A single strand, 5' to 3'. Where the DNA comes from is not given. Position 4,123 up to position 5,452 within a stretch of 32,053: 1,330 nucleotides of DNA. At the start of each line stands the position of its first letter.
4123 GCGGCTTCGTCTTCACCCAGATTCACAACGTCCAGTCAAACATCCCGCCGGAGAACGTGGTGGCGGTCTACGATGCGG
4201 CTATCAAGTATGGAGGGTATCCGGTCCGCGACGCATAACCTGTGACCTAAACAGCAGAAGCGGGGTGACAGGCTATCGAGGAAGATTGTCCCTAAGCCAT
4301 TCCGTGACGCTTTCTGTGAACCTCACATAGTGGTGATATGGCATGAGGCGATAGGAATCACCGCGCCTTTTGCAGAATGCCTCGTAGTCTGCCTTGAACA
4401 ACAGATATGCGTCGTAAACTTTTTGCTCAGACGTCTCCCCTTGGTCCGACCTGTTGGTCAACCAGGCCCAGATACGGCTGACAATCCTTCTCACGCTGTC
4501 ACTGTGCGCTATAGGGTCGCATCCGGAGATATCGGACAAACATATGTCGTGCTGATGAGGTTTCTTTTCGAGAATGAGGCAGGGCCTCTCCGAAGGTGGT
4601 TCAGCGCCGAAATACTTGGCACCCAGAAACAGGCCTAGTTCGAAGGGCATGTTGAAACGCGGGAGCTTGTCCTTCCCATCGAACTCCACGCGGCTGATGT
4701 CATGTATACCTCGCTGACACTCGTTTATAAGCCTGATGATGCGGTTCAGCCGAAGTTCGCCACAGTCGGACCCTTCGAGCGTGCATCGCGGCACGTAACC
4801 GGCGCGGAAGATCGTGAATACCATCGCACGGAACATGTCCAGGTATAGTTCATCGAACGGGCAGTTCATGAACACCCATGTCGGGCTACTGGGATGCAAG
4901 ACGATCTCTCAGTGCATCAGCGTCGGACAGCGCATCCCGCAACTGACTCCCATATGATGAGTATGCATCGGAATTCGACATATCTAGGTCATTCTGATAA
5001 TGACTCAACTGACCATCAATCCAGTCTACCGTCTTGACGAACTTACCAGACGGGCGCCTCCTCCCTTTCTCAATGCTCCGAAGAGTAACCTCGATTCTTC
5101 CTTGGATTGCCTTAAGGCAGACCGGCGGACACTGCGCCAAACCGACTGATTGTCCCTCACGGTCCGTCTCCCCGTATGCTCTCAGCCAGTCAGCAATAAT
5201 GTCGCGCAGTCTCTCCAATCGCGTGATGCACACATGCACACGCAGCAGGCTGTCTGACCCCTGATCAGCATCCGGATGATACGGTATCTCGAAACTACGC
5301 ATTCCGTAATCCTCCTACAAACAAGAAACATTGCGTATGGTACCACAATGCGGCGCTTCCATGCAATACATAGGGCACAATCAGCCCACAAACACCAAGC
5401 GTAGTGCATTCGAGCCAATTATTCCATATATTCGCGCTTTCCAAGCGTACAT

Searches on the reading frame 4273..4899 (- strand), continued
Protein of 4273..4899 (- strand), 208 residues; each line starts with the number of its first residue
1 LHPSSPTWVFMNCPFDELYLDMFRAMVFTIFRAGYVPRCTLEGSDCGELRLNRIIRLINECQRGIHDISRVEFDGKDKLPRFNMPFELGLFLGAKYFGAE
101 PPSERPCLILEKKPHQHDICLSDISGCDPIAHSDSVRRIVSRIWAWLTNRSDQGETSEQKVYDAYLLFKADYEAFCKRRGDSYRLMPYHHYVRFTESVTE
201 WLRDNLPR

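Call 116: get_annotated_region(hit=H12, flank=5000)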
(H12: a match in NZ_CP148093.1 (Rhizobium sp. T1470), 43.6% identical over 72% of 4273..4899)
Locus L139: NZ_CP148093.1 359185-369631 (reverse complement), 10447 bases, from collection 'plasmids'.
description: Rhizobium sp. T1470 plasmid unnamed6, complete sequence
organism: Rhizobium sp. T1470 (NCBI taxid 555320)
taxonomy: Bacteria; Pseudomonadota; Alphaproteobacteria; Hyphomicrobiales; Rhizobiaceae; Rhizobium; Rhizobium sp. T1470
host: -; source: Medicago sativa,cell culture; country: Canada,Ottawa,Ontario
typing (MOB-suite, as given by PLSDB): conjugative; relaxase MOBQ; mating-pair formation MPF_T
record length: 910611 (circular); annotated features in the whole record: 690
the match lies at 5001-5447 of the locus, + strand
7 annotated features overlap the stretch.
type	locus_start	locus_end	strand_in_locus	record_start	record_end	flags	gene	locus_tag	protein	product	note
CDS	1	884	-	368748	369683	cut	-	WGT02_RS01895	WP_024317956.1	flavin reductase family protein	-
CDS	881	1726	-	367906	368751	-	-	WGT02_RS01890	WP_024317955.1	alpha/beta fold hydrolase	-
CDS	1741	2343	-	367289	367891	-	-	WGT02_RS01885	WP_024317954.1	amino acid synthesis family protein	-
CDS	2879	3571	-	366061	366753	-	-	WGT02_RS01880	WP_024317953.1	GntR family transcriptional regulator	-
CDS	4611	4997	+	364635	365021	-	-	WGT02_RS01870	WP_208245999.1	hypothetical protein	-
CDS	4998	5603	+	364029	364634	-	-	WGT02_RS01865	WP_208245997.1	hypothetical protein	-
CDS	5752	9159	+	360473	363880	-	-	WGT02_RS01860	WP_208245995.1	TM0106 family RecB-like putative nuclease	-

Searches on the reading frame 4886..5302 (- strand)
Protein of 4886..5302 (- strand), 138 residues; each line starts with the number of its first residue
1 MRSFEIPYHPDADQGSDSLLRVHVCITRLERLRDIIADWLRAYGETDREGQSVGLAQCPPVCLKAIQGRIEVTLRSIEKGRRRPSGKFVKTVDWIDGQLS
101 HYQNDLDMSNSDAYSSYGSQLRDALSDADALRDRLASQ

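Call 3: search_protein_families(library=pfam, proteins=[window:4886-5302:-], max_evalue=1)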
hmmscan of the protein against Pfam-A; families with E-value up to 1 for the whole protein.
window:4886-5302:- (138 aa): 0 families

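Call 4: search_protein_families(library=padloc, proteins=[window:4886-5302:-], max_evalue=1)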
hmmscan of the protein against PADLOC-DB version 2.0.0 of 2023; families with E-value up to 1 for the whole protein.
window:4886-5302:- (138 aa): 0 families

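Call 5: search_protein_families(library=phrogs, proteins=[window:4886-5302:-], max_evalue=1)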
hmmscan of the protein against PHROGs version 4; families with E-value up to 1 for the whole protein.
window:4886-5302:- (138 aa): 0 families

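Call 6: search_protein_families(library=ncbifam, proteins=[window:4886-5302:-], max_evalue=1)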
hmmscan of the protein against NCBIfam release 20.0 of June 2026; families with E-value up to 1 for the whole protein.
window:4886-5302:- (138 aa): 0 families

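Call 15: find_homologous_proteins(query=window:4886-5302:-, max_evalue=0.001)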
Query window:4886-5302:- (138 aa): 3 proteins with E <= 0.001 among 43 candidates.
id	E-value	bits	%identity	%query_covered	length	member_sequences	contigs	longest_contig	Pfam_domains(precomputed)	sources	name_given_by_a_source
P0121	1.2e-86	305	100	100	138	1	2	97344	-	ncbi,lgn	-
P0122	9.2e-37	144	53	100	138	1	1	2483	-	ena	-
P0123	1.8e-33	133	50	100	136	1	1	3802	-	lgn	-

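Call 31: find_encoding_contigs(protein=P0123, flank=5000, max_places=3)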
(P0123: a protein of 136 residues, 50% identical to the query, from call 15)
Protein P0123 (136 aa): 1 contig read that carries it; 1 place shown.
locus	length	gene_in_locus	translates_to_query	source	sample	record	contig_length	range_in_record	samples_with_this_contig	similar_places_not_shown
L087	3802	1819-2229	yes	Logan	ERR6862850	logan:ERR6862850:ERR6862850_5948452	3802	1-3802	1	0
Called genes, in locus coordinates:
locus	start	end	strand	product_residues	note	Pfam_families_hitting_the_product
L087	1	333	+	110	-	?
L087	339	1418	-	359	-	-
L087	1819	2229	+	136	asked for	-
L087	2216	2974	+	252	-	-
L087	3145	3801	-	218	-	?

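Call 43: search_protein_families(library=pfam, alignment_id=A3, max_evalue=0.01)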
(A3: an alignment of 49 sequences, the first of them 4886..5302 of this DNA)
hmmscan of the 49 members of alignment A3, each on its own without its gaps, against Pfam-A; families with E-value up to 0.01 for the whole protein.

A. member 1, window:4886-5302:- (138 aa): 0 families

B. families by the number of members that match (of 49 scanned): 25 families
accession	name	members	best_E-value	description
PF09954.14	DUF2188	9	2.1e-23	Uncharacterized protein conserved in bacteria (DUF2188)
PF17278.7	DUF5343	2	4.4e-07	Family of unknown function (DUF5343)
PF05965.19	FYRC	2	6.7e-05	F/Y rich C-terminus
PF08429.16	PLU-1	2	0.00015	PLU-1-like protein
PF17675.6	APG6_N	2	0.0013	Apg6 coiled-coil region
PF14168.11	YjzC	1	4.9e-06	YjzC-like protein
PF15047.11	DUF4533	1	8.1e-06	Protein of unknown function (DUF4533)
PF16729.10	DUF5067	1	8.3e-05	Domain of unknown function (DUF5067)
PF12047.13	DNMT1-RFD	1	0.00037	Cytosine specific DNA methyltransferase replication foci domain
PF17810.6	Arg_decarb_HB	1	0.00044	Arginine decarboxylase helical bundle domain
PF22182.2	DUF6945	1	0.00058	Domain of unknown function (DUF6945)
PF02899.23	Phage_int_SAM_1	1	0.00061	Phage integrase, N-terminal SAM-like domain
PF22190.2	TTHA0829-like_ACT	1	0.00076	TTHA0829-like ACT domain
PF03233.18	Cauli_AT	1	0.0012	Aphid transmission protein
PF19150.5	DUF5832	1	0.0012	Family of unknown function (DUF5832)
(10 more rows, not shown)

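Call 87: search_protein_families(library=pfam, proteins=[L087:2216-2974:+], max_evalue=0.01)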
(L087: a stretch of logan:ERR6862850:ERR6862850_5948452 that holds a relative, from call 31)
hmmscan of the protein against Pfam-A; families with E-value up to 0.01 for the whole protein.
L087:2216-2974:+ (252 aa): 0 families
